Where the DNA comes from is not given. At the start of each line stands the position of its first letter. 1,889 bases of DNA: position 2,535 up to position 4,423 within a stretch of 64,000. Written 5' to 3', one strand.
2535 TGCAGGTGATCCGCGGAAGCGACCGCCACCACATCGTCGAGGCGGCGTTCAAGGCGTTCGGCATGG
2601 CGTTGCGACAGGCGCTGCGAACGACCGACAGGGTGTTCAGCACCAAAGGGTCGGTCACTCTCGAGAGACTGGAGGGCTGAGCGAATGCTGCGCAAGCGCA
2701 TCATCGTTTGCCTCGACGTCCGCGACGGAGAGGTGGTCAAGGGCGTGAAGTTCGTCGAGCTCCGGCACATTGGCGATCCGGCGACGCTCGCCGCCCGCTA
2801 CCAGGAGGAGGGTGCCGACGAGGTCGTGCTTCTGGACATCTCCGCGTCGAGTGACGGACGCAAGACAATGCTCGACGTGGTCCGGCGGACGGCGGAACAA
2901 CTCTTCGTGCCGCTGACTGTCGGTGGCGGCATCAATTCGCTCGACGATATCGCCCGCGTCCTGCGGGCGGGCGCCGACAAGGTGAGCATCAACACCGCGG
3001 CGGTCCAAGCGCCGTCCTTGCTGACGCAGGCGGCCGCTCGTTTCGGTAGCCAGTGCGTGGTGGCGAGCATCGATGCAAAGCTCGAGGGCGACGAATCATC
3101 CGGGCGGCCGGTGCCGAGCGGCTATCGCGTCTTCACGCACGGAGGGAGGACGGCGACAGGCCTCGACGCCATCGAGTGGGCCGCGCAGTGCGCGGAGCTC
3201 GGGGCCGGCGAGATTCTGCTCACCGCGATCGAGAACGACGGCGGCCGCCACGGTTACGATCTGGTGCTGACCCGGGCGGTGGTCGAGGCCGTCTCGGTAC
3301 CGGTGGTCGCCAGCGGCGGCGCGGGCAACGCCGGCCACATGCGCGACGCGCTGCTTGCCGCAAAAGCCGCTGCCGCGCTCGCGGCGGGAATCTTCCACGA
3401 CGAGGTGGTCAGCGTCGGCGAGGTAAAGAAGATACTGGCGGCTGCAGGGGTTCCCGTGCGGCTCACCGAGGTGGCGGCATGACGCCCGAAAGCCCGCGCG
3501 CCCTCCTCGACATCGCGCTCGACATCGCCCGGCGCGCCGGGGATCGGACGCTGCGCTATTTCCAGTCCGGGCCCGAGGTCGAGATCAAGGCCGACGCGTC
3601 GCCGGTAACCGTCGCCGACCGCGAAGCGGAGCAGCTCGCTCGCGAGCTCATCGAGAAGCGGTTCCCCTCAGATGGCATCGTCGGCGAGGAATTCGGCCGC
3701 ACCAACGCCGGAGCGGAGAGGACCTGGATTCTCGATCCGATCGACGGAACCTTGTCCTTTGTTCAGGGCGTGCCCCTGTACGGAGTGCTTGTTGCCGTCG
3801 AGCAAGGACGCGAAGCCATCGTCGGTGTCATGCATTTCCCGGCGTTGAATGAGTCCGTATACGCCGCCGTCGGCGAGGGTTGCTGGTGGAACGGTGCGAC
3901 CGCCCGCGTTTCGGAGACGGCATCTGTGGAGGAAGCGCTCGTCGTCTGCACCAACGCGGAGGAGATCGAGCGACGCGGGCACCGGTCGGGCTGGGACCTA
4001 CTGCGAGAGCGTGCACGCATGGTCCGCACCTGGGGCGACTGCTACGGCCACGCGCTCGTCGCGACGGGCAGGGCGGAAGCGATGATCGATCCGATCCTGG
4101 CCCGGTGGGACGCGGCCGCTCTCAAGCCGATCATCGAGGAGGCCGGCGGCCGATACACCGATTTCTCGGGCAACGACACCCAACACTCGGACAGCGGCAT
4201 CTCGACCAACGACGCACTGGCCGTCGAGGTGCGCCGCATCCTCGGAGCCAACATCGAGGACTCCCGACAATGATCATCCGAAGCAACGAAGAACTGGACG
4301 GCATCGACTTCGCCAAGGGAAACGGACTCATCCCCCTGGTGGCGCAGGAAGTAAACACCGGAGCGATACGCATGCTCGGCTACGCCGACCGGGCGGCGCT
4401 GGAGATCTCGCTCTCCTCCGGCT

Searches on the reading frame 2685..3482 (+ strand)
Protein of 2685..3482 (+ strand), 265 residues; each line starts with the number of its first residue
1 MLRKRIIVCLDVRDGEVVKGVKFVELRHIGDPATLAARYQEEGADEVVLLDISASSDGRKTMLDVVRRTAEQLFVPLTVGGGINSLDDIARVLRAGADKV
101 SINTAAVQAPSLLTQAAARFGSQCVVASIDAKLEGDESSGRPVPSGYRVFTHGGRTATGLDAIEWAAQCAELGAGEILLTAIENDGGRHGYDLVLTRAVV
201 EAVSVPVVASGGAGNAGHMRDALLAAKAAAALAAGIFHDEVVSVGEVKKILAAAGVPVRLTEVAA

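Call 73: search_protein_families(library=pfam, proteins=[window:2685-3482:+], max_evalue=0.0001)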
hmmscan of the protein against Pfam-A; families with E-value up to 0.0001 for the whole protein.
window:2685-3482:+ (265 aa): 4 families
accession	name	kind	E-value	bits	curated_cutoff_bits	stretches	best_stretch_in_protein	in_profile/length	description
PF00977.27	His_biosynth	-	2.2e-76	256.8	23.6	1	5-241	1-226/228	Histidine biosynthesis protein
PF03060.21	NMO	-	5.7e-06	26.4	28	0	60-107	179-226/331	Nitronate monooxygenase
PF05690.20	ThiG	-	1.9e-05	24.6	23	0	23-118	124-219/247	Thiazole biosynthesis protein ThiG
PF02581.23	TMP-TENI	-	4e-05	23.5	27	0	36-103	108-177/180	Thiamine monophosphate synthase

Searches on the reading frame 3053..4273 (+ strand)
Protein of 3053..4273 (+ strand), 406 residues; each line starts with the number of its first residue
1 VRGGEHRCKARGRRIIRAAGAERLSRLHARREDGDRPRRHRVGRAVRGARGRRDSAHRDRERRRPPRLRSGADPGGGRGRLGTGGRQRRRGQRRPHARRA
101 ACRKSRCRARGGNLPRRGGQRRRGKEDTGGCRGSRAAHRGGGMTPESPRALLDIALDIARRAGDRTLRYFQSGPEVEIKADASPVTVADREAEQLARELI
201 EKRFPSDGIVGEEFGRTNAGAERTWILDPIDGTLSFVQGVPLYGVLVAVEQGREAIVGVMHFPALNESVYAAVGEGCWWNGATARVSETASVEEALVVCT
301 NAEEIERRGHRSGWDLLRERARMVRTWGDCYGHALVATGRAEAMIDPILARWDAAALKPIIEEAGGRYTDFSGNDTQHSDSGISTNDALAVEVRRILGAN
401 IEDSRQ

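Call 73: search_protein_families(library=pfam, proteins=[window:3053-4273:+], max_evalue=0.0001)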
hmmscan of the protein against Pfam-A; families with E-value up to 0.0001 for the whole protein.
window:3053-4273:+ (406 aa): 1 family
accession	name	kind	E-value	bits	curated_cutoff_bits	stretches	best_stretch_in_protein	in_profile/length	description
PF00459.30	Inositol_P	-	2.1e-46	159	27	1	151-388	5-242/271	Inositol monophosphatase family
